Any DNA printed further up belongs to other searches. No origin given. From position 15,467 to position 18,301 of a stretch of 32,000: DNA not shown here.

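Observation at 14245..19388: Candidate undescribed modification/defence-like island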

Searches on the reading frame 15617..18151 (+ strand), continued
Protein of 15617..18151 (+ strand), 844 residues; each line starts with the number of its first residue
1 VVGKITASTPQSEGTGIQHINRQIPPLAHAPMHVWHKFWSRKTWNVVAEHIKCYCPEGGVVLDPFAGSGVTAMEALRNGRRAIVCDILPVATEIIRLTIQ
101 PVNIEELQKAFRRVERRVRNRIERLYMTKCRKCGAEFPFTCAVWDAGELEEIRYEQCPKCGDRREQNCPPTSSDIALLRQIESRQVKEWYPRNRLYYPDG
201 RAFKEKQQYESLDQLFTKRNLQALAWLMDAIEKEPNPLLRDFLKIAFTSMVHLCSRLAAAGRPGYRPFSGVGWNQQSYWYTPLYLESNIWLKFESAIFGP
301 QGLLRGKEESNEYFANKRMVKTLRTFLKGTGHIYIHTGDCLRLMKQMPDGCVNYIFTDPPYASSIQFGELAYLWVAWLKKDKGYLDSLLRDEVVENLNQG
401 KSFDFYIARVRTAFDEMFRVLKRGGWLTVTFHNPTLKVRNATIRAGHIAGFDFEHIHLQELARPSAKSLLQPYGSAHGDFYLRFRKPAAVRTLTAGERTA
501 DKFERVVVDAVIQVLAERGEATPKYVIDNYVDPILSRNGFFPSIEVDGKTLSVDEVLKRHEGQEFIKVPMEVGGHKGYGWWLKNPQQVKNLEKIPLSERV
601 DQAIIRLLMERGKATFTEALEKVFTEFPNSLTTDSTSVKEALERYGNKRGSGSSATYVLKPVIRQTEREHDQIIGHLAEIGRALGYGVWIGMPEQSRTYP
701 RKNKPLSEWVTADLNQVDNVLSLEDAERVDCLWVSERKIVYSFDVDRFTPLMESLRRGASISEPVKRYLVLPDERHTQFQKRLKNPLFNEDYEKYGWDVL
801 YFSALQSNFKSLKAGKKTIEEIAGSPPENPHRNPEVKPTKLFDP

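Call 48: find_encoding_contigs(protein=P0123, flank=6000, max_places=3)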
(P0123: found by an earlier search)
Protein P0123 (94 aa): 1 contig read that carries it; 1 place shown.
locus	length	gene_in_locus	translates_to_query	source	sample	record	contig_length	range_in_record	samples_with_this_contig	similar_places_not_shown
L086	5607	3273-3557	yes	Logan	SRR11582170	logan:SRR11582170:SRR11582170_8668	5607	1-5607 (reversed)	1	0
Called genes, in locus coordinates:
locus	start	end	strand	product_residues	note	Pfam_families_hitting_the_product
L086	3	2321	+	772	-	?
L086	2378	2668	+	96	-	-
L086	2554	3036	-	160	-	-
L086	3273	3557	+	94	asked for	-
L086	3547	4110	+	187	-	-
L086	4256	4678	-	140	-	-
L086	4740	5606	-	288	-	?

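Call 55: search_dna_similar(query=window:15617-18148:+, collection=plasmids, mode=protein, max_rows=15)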
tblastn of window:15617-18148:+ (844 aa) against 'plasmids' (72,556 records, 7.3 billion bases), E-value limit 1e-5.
Records with a match: 58; places in all: 72; records where one place covers at least 80% of the query: 0.
Best place of each record, by identity: <60% 58.
By first word of the organism name: Paraburkholderia 5; Cupriavidus 5; Streptomyces 4; Paenarthrobacter 3; Clostridium 2; Variovorax 2; Haloplanus 2; Enterococcus 2; Komagataeibacter 2; Kurthia 1; and 30 more.
By predicted mobility (MOB-suite, as given by PLSDB): non-mobilizable 37; conjugative 15; mobilizable 6.
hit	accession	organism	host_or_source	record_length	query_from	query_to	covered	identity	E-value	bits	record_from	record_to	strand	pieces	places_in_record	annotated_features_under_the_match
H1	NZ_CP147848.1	Kurthia gibsonii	water,water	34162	22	583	67%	25.5%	3e-41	196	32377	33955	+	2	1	DNA methyltransferase | helix-turn-helix domain-containing protein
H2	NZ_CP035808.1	Thiospirochaeta perfilievii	cell culture,Thiodendron" bacterial ...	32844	20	486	55%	28.2%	9e-48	192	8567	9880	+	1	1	DNA methyltransferase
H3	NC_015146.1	Pseudarthrobacter phenanthrenivorans Sphe3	creosote-polluted soil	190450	36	541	60%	24.8%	1e-24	118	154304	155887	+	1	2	DNA methyltransferase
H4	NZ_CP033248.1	Clostridium butyricum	environment swab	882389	36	560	62%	23.7%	2e-22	112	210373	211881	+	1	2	DNA methyltransferase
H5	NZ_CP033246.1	Clostridium butyricum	Homo sapiens,stool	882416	36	560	62%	23.7%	2e-22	112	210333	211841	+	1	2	DNA methyltransferase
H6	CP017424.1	Arthrobacter sp. ZXY-2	whole organism,soil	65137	36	541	60%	24.2%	8e-24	116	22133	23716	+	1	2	DNA methylase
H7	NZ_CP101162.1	Halorarius halobius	cell culture,salt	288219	31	433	48%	28.4%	6e-40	167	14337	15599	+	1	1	DNA methyltransferase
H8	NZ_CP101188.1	Paenarthrobacter ureafaciens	mixed culture,soil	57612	36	471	52%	25.2%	4e-24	117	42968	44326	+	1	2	DNA methyltransferase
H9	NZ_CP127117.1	Paenarthrobacter sp. R1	cell culture,sediment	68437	36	471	52%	25.2%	4e-24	117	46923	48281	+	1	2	DNA methyltransferase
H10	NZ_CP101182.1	Paenarthrobacter ureafaciens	mixed culture,soil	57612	36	471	52%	25.2%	4e-24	117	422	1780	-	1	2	DNA methyltransferase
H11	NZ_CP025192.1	Roseomonas mucosa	Homo sapiens,clinical, human skin, ...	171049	47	469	50%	23.4%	8e-12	77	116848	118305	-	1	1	DNA methyltransferase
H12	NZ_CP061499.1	Roseicitreum antarcticum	Intertidal sediment,Sandy intertidal ...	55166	58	451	47%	24.4%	6e-16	91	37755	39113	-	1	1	DNA methyltransferase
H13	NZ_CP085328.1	Haladaptatus salinisoli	cell culture,saline soil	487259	129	562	51%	21.9%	1e-8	67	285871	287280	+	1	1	DUF1156 domain-containing protein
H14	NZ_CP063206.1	Haloferax gibbonsii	cultured ...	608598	130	452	38%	25.5%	1e-10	74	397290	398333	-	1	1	DUF1156 domain-containing protein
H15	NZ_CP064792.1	Halapricum desulfuricans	Elton hypersaline lake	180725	129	452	38%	24.7%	2e-6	60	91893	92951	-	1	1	DUF1156 domain-containing protein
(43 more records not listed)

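Call 56: search_dna_similar(query=window:15617-18148:+, collection=phages, mode=protein, max_rows=10)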
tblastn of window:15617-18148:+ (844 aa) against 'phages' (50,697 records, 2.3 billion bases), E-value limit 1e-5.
Records with a match: 9; places in all: 10; records where one place covers at least 80% of the query: 0.
Best place of each record, by identity: <60% 9.
By first word of the organism name: Arthrobacter 8; Bacteriophage 1.
By host as written in the record: Arthrobacter globiformis NRRL B-2979 SEA 3; Arthrobacter globiformis B-2979 3; - 1; Arthrobacter sp. ATCC 21022 1; Arthrobacter sp. B10-11 1.
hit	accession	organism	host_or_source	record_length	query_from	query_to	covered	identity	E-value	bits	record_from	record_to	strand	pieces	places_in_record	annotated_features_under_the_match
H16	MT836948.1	Bacteriophage sp.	human fecal samples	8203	23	560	64%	24.1%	4e-26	122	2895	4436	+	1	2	record has no annotation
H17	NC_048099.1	Arthrobacter phage Coral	Arthrobacter globiformis NRRL B-2979 SEA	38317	316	475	19%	28.0%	2e-6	57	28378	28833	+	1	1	45: DNA methyltransferase | 44: replication initiation protein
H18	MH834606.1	Arthrobacter phage Coral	Arthrobacter globiformis NRRL B-2979 SEA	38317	316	475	19%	28.0%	2e-6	57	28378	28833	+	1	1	45: DNA methylase | 44: helix-turn-helix DNA binding domain protein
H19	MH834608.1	Arthrobacter phage Cote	Arthrobacter globiformis NRRL B-2979 SEA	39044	316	475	19%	28.0%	2e-6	57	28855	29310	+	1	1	47: DNA methylase | 46: helix-turn-helix DNA binding domain protein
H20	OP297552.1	Arthrobacter phage Renna12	Arthrobacter globiformis B-2979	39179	335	453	14%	33.1%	2e-6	58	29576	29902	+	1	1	46: DNA methyltransferase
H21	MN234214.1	Arthrobacter phage Amelia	Arthrobacter sp. ATCC 21022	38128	333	453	14%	31.7%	5e-7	60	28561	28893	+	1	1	45: DNA methylase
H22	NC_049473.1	Arthrobacter phage Kuleana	Arthrobacter globiformis B-2979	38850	333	453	14%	31.1%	2e-6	58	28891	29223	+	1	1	47: DNA methyltransferase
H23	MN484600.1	Arthrobacter phage Kuleana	Arthrobacter globiformis B-2979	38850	333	453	14%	31.1%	2e-6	58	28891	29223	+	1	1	47: DNA methylase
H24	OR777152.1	Arthrobacter phage Cupello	Arthrobacter sp. B10-11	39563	333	453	14%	30.9%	1e-6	59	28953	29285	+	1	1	DNA methyltransferase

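Call 78: get_annotated_region(hit=H1, flank=4000)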
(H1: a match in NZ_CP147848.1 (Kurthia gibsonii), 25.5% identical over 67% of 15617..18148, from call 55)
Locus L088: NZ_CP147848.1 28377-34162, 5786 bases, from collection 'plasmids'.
description: Kurthia gibsonii strain ND2 plasmid pND2a, complete sequence
organism: Kurthia gibsonii (NCBI taxid 33946)
taxonomy: Bacteria; Bacillota; Bacilli; Bacillales; Planococcaceae; Kurthia; Kurthia gibsonii
host: -; source: water,water; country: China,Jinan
typing (MOB-suite, as given by PLSDB): non-mobilizable
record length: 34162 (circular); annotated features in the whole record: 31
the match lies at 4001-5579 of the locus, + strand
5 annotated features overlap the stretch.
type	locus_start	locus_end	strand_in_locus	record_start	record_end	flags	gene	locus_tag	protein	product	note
CDS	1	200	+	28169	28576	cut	-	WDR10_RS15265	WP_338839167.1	hypothetical protein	-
CDS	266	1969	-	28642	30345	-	-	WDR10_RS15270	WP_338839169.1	DUF2357 domain-containing protein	-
CDS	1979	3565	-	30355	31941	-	-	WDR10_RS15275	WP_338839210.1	AAA family ATPase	-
CDS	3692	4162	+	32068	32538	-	-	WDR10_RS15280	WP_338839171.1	helix-turn-helix domain-containing protein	-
CDS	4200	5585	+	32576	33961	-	-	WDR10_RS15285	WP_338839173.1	DNA methyltransferase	GO:0006306 - DNA methylation [Evidence IEA]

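Call 79: get_annotated_region(hit=H2, flank=4000)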
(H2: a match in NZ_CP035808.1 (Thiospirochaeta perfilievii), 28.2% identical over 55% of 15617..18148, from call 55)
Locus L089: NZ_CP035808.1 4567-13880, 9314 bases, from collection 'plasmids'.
description: Thiospirochaeta perfilievii strain P plasmid pSpe, complete sequence
organism: Thiospirochaeta perfilievii (NCBI taxid 252967)
taxonomy: Bacteria; Spirochaetota; Spirochaetia; Spirochaetales; Spirochaetaceae; Thiospirochaeta; Thiospirochaeta perfilievii
host: -; source: cell culture,Thiodendron" bacterial sulfur mat from mineral sulfide spring; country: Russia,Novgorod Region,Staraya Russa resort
typing (MOB-suite, as given by PLSDB): non-mobilizable
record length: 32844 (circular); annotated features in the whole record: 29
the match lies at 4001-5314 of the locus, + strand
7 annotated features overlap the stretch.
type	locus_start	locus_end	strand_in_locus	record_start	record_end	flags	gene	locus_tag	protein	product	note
CDS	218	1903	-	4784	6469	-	-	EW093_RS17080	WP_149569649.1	DUF2357 domain-containing protein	-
CDS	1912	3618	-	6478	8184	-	-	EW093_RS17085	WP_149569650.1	hypothetical protein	-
CDS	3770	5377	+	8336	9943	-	-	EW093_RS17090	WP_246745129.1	DNA methyltransferase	GO:0006306 - DNA methylation [Evidence IEA]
CDS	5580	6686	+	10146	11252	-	-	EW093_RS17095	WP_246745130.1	DNA cytosine methyltransferase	GO:0006304 - DNA modification [Evidence IEA]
CDS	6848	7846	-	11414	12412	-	-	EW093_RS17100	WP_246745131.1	PDDEXK nuclease domain-containing protein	-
CDS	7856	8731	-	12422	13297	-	-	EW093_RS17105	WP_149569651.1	hypothetical protein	-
CDS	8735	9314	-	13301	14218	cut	-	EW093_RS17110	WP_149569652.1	AAA family ATPase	-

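Call 83: search_protein_families(library=padloc, alignment_id=A5, max_evalue=0.00001)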
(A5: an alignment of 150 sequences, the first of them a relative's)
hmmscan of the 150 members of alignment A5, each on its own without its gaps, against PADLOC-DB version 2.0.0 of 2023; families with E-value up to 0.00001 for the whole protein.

A. member 1, L002:3743-5380:- (545 aa): 0 families

B. families by the number of members that match (of 150 scanned): 142 families (the first 25 are shown)
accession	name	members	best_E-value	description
PDLC01993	RtcR--CARF_AAA_HTH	2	7.9e-62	-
PDLC04140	mad8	2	6.6e-11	mads_8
PDLC04831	PDC-S02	1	5.1e-145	-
PDLC04795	PDC-S02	1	2.4e-139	-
PDLC04810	PDC-S02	1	7.6e-131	-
PDLC04569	PDC-M30B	1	6.7e-114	-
PDLC04639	PDC-M41B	1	6.9e-111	-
PDLC01995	RtcR_PspF2--CARF_AAA_HTH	1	1.6e-104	-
PDLC04807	PDC-S02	1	1.1e-89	-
PDLC04803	PDC-S02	1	1.2e-89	-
PDLC02374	dGTPase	1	1.6e-81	-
PDLC04826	PDC-S02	1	6.3e-80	-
PDLC04822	PDC-S02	1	2.2e-77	-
PDLC04368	PDC-M05A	1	1.5e-74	-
PDLC05050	PDC-S60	1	4.1e-73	-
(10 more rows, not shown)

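Call 84: search_protein_families(library=pfam, alignment_id=A5, max_evalue=0.00001)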
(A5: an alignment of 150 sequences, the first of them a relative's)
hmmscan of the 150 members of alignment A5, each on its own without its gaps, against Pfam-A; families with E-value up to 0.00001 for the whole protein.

A. member 1, L002:3743-5380:- (545 aa): 1 family
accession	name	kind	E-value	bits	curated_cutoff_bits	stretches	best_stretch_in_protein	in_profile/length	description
PF00246.29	Peptidase_M14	-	4.1e-40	138.6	21.6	2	121-220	2-101/286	Zinc carboxypeptidase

B. families by the number of members that match (of 150 scanned): 204 families (the first 25 are shown)
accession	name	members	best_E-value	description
PF00113.28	Enolase_C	3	2.7e-132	Enolase, C-terminal TIM barrel domain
PF03952.21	Enolase_N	3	3.9e-63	Enolase, N-terminal domain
PF02878.22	PGM_PMM_I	3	2.8e-38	Phosphoglucomutase/phosphomannomutase, alpha/beta/alpha domain I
PF02879.22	PGM_PMM_II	3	3.8e-22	Phosphoglucomutase/phosphomannomutase, alpha/beta/alpha domain II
PF13378.12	MR_MLE_C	3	2.6e-16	Enolase C-terminal domain-like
PF16268.10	DUF4921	2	3.6e-185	Domain of unknown function (DUF4921)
PF02595.20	Gly_kinase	2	6.1e-127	Glycerate kinase family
PF00158.32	Sigma54_activat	2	5.5e-68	Sigma-54 interaction domain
PF01012.27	ETF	2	4.2e-51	Electron transfer flavoprotein domain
PF00246.29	Peptidase_M14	2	4.1e-40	Zinc carboxypeptidase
PF02880.22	PGM_PMM_III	2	6.2e-28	Phosphoglucomutase/phosphomannomutase, alpha/beta/alpha domain III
PF02518.31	HATPase_c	2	6.3e-22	Histidine kinase-, DNA gyrase B-, and HSP90-like ATPase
PF01590.32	GAF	2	2.3e-21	GAF domain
PF13185.12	GAF_2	2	1.7e-19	GAF domain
PF07728.20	AAA_5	2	8.7e-13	AAA domain (dynein-related subfamily)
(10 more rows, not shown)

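Call 92: find_related_loci(query=A7, collection=metagenome_contigs, flank=4000)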
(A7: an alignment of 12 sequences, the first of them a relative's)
Query A7 (98 aa) in metagenome_contigs; peptide patterns used: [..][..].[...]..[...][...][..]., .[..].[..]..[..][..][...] (x = any residue, [..] = any of these).
600 stretches matched a pattern (row limit reached: there are more); 459 encode a relative of the query (tblastn E <= 1e-3); the best 80 are kept; 80 distinct loci.
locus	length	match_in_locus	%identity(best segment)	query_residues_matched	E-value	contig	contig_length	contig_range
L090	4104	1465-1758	99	1-98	3e-60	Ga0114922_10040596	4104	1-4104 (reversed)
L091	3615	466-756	97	1-97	2e-58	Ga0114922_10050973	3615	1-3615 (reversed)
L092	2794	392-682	96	1-97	4e-58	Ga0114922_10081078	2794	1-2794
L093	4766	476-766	90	1-97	1e-55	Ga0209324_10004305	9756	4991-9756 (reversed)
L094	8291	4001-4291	90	1-97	1e-55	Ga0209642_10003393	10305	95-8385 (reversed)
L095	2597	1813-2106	84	1-98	1e-53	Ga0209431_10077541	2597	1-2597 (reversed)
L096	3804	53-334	87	4-97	1e-50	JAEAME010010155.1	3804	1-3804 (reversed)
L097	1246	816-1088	88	7-97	1e-52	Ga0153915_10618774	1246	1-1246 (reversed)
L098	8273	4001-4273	89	7-97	3e-50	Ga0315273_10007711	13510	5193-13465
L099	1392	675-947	88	7-97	7e-52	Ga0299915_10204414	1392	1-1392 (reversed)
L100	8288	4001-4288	80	2-97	4e-48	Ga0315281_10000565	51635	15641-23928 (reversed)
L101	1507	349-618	83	8-97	1e-48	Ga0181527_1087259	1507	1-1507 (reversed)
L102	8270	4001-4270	84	8-97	2e-47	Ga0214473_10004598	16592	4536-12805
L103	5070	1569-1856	67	2-97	8e-40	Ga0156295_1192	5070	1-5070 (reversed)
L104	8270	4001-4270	63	8-97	4e-36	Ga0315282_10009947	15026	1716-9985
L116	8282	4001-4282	57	4-97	6e-32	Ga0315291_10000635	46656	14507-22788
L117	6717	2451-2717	60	5-93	1e-31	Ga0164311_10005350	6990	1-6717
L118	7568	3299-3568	57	4-93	2e-31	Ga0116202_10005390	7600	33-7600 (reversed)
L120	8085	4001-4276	59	1-92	3e-31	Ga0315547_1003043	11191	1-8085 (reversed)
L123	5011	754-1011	60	7-92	4e-31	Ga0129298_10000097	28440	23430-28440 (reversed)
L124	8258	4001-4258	62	8-93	8e-31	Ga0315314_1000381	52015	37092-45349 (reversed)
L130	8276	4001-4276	59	1-92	1e-30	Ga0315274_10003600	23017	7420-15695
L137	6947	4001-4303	57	1-97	3e-30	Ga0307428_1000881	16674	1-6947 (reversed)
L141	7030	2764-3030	56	4-92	4e-30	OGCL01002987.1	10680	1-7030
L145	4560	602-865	58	6-93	5e-30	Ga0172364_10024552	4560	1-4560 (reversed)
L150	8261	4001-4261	59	7-93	5e-30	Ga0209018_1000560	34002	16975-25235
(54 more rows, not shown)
